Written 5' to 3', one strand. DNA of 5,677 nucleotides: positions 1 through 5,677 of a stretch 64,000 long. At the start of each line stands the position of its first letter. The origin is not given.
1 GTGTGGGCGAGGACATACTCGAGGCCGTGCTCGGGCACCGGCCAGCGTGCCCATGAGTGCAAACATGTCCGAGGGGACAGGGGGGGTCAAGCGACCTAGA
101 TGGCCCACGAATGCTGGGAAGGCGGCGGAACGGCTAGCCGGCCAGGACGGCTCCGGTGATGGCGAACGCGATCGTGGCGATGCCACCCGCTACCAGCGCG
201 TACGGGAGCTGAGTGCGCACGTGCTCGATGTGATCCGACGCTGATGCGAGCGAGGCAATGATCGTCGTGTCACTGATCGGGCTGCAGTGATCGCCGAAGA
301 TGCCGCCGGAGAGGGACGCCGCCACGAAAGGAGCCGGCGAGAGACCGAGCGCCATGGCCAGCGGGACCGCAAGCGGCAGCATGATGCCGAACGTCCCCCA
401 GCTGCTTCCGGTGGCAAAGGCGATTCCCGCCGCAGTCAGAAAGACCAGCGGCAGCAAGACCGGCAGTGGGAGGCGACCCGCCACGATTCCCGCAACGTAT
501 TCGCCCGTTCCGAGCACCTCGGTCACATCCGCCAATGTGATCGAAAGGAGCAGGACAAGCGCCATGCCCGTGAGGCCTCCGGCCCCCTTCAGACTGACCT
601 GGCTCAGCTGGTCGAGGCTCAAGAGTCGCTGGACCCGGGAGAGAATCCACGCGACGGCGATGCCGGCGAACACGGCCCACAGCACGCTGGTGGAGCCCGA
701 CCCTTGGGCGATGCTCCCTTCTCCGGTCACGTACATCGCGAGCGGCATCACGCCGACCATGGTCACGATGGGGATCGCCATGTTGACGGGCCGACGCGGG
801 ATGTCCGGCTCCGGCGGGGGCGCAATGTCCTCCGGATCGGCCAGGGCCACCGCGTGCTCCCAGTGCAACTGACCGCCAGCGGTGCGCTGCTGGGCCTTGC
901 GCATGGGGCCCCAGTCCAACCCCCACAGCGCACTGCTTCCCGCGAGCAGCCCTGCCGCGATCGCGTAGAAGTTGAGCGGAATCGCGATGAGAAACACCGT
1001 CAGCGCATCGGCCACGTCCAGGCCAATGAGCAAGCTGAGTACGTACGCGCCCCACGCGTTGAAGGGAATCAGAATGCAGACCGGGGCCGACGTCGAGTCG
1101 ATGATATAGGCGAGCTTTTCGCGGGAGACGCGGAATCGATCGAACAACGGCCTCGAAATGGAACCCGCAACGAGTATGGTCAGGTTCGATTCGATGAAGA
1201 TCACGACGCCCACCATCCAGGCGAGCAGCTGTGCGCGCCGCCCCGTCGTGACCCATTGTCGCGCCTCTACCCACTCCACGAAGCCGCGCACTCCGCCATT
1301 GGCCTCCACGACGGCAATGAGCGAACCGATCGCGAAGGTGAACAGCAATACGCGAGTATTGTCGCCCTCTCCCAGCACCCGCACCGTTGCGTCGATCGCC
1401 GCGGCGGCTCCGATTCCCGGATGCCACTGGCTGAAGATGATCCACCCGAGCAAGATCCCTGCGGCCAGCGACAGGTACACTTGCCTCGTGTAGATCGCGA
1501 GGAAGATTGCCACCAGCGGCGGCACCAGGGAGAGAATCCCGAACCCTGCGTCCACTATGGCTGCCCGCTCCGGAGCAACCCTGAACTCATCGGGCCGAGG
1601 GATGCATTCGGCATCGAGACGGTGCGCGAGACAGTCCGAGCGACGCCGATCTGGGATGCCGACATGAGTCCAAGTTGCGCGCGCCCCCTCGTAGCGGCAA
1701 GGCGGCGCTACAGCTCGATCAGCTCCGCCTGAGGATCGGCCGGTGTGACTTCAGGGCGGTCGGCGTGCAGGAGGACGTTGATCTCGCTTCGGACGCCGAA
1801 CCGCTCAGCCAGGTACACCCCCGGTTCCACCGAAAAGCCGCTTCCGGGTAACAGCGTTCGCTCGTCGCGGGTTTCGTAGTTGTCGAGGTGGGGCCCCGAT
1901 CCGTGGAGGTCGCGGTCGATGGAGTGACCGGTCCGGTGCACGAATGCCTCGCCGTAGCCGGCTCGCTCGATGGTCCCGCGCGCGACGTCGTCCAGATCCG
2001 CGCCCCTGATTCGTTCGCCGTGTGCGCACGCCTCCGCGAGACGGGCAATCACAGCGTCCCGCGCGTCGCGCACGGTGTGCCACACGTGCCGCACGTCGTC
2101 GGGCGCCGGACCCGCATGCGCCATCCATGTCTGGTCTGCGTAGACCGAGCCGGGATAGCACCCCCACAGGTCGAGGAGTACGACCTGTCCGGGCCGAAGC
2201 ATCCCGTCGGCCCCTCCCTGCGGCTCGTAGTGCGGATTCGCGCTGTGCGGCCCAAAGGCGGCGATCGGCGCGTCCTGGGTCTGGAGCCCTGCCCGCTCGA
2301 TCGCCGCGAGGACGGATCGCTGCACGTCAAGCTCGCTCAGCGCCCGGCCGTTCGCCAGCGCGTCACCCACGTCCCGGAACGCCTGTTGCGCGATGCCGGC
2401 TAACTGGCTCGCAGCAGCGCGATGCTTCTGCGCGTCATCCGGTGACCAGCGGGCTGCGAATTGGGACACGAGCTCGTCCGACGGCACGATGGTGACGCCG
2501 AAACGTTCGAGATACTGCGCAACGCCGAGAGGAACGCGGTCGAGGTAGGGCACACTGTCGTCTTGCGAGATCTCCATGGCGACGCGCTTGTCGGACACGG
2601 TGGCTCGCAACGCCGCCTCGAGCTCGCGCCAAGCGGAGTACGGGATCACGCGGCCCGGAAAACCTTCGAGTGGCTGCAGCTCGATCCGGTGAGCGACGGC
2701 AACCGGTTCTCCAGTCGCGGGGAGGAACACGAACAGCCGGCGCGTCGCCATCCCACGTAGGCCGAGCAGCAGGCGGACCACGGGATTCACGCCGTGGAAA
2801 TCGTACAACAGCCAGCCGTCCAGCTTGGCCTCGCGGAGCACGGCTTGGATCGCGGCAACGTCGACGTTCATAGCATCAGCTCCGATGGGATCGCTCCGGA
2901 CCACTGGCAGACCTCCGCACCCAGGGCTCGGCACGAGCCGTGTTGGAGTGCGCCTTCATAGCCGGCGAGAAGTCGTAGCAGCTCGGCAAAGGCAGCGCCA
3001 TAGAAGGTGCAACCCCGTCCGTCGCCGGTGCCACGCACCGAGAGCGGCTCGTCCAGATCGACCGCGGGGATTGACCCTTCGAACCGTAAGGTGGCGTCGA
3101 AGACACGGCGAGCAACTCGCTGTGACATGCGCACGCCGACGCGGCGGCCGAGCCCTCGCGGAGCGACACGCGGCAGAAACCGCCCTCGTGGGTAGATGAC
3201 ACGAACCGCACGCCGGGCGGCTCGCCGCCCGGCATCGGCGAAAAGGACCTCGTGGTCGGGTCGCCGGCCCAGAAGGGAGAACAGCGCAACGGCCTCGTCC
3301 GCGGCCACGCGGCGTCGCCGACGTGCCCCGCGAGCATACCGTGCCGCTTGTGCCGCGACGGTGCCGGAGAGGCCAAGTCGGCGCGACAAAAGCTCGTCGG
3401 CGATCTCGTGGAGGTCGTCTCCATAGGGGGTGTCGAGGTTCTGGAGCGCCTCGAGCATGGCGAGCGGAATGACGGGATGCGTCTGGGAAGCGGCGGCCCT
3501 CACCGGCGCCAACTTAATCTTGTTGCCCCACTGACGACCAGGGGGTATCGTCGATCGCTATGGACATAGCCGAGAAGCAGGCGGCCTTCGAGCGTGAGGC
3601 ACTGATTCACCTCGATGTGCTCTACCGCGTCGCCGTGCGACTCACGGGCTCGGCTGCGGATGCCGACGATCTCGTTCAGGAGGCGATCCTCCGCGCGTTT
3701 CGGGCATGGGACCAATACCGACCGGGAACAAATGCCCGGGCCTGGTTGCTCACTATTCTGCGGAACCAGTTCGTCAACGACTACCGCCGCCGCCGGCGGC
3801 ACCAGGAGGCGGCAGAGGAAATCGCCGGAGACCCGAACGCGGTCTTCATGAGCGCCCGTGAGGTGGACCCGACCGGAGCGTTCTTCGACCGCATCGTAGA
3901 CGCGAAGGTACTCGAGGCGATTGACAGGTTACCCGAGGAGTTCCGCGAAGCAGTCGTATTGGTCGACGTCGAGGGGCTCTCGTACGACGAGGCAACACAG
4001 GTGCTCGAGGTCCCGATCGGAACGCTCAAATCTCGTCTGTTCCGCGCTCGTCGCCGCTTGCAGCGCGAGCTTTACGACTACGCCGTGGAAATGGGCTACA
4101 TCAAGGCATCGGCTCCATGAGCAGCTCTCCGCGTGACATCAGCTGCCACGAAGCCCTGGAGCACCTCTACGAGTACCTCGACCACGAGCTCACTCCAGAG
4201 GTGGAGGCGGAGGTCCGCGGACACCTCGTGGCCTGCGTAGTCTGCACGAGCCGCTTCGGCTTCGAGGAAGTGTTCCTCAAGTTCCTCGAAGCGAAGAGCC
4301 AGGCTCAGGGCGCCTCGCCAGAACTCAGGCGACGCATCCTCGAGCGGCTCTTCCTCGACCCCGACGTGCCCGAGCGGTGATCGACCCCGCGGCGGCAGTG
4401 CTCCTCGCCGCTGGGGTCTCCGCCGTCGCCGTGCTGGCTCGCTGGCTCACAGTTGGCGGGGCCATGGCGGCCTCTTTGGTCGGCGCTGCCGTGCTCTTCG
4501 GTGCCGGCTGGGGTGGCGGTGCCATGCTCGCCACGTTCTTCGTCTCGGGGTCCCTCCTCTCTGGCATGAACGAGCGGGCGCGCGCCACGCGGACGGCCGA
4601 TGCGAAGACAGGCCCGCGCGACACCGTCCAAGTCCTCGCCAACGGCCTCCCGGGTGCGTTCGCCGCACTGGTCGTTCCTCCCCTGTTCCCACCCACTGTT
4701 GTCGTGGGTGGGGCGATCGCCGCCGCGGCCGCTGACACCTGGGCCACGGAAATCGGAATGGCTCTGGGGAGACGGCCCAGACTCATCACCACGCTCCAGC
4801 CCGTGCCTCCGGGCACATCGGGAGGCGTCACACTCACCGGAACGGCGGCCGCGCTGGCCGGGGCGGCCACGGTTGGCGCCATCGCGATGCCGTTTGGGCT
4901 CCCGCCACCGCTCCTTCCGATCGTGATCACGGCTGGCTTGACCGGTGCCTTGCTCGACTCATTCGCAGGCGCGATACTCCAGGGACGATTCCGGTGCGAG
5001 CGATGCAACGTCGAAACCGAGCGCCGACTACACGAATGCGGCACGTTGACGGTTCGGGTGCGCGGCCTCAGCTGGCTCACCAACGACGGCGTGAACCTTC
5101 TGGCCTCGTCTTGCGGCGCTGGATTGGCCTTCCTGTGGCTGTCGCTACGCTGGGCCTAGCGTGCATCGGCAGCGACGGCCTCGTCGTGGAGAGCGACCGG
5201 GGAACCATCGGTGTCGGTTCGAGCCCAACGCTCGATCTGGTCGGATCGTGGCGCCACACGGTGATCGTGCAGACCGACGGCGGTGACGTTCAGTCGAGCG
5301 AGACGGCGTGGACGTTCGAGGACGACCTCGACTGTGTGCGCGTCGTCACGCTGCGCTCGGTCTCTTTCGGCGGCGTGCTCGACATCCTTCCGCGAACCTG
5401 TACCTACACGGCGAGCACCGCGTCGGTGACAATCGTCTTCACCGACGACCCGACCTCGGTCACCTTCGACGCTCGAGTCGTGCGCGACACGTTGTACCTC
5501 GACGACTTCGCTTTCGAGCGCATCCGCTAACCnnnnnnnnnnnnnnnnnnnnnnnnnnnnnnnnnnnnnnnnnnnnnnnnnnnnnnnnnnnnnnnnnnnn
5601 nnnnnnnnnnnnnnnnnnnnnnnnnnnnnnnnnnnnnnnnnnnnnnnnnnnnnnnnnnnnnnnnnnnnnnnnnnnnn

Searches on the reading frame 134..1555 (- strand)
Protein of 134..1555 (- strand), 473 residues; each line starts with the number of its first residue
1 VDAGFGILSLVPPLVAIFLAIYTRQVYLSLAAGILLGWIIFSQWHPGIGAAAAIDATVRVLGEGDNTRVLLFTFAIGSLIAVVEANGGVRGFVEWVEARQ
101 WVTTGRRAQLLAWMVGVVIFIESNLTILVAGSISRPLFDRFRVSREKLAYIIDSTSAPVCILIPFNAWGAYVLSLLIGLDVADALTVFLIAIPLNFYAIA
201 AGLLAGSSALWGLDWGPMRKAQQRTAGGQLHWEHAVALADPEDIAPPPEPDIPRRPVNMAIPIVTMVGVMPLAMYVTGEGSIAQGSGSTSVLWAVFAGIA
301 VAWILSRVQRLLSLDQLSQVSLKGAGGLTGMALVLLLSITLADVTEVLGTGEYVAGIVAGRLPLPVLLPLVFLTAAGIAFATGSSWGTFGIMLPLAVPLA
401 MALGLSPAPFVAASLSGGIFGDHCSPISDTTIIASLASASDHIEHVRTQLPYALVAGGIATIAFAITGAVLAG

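Call 22: search_protein_families(library=pfam, proteins=[window:134-1555:-], max_evalue=0.01)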
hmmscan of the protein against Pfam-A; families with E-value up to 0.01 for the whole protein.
window:134-1555:- (473 aa): 2 families
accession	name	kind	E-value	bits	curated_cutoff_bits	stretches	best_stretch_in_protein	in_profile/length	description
PF03553.21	Na_H_antiporter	-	1.4e-49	169.4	23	1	160-468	2-302/303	Na+/H+ antiporter family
PF03606.21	DcuC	-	0.00038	19.5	23.1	1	264-443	252-434/461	C4-dicarboxylate anaerobic carrier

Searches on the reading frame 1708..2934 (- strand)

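Call 13: search_protein_families(library=pfam, proteins=[window:1708-2934:-], max_evalue=0.01)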
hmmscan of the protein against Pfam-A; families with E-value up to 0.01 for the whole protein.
window:1708-2934:- (408 aa): 1 family
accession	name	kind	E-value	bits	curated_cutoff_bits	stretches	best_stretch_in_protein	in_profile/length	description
PF00557.29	Peptidase_M24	-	3e-38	132.1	23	1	178-389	6-206/208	Metallopeptidase family M24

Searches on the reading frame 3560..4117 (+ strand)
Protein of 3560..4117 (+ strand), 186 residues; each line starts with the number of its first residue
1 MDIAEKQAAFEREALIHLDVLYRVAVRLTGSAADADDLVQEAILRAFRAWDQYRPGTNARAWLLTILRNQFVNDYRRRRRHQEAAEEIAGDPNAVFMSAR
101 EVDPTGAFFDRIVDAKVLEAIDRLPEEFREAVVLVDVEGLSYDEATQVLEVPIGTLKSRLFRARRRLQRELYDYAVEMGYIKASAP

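Call 13: search_protein_families(library=pfam, proteins=[window:3560-4117:+], max_evalue=0.01)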
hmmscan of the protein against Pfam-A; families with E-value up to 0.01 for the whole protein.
window:3560-4117:+ (186 aa): 5 families
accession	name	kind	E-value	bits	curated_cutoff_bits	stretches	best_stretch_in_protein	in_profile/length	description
PF04542.20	Sigma70_r2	-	1.1e-19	70.4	24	1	17-80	5-70/71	Sigma-70 region 2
PF08281.18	Sigma70_r4_2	-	1.3e-14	54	25.7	1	116-167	3-54/54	Sigma-70, region 4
PF04545.22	Sigma70_r4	-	9.1e-09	35.1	24.1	1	120-168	1-49/50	Sigma-70, region 4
PF22029.2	PhyR_sigma2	-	3.3e-07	30.7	27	1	17-67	4-54/55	Sigma2 domain of PhyR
PF07638.17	Sigma70_ECF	-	0.0023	18.3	21.1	1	38-172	52-184/185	ECF sigma factor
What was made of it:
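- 3560..4120 (+): ECF sigma factor (context; conserved upstream in Gemmatimonadota only). Sigma70_r2 and r4_2 (call 13).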

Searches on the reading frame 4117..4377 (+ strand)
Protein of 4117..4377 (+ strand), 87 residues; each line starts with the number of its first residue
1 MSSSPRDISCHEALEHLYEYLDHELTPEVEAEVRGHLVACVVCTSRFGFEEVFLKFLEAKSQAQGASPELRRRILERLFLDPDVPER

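Call 13: search_protein_families(library=pfam, proteins=[window:4117-4377:+], max_evalue=0.01)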
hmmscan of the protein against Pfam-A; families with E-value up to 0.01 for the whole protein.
window:4117-4377:+ (87 aa): 1 family
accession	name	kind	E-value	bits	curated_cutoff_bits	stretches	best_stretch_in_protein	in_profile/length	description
PF13490.11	zf-HC2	-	1.1e-07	32.3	22.2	1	10-43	1-34/35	Putative zinc-finger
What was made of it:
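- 4117..4380 (+): zf-HC2 anti-sigma factor (context). PF13490 (call 13).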

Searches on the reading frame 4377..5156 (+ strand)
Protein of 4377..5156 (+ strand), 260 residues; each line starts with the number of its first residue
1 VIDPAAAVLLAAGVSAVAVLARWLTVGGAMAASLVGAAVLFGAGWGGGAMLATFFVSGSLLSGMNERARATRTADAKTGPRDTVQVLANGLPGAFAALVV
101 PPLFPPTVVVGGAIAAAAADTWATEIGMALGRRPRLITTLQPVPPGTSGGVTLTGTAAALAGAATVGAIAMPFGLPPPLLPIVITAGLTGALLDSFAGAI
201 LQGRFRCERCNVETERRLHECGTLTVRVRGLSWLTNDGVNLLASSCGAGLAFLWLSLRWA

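Call 13: search_protein_families(library=pfam, proteins=[window:4377-5156:+], max_evalue=0.01)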
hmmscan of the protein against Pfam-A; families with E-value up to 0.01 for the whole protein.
window:4377-5156:+ (260 aa): 1 family
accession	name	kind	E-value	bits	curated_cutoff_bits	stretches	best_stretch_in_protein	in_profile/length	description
PF01940.21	DUF92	-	2.5e-63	214.2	27.5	1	11-248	3-251/251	Integral membrane protein DUF92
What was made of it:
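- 4377..5159 (+): DUF92 integral membrane protein (context). PF01940 at 214 bits (call 13).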

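Call 88: search_protein_families(library=ncbifam, proteins=[window:4377-5156:+], max_evalue=1e-8)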
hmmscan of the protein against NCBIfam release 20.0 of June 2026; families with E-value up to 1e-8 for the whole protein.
window:4377-5156:+ (260 aa): 1 family
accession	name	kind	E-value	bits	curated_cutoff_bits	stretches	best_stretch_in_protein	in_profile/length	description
TIGR00297.1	TIGR00297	hypoth_equivalog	4.3e-36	124.8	205.85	1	6-204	6-210/237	TIGR00297 family protein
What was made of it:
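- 4377..5159 (+): TIGR00297 is below cutoff (call 88).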

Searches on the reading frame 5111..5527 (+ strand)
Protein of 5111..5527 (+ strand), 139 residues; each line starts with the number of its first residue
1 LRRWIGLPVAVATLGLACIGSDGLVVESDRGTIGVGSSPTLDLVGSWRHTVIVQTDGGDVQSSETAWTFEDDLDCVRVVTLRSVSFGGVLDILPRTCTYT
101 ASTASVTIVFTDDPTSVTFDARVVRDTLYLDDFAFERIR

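Call 88: search_protein_families(library=ncbifam, proteins=[window:5111-5527:+], max_evalue=1e-8)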
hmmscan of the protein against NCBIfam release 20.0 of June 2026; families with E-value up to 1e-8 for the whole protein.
window:5111-5527:+ (139 aa): 0 families
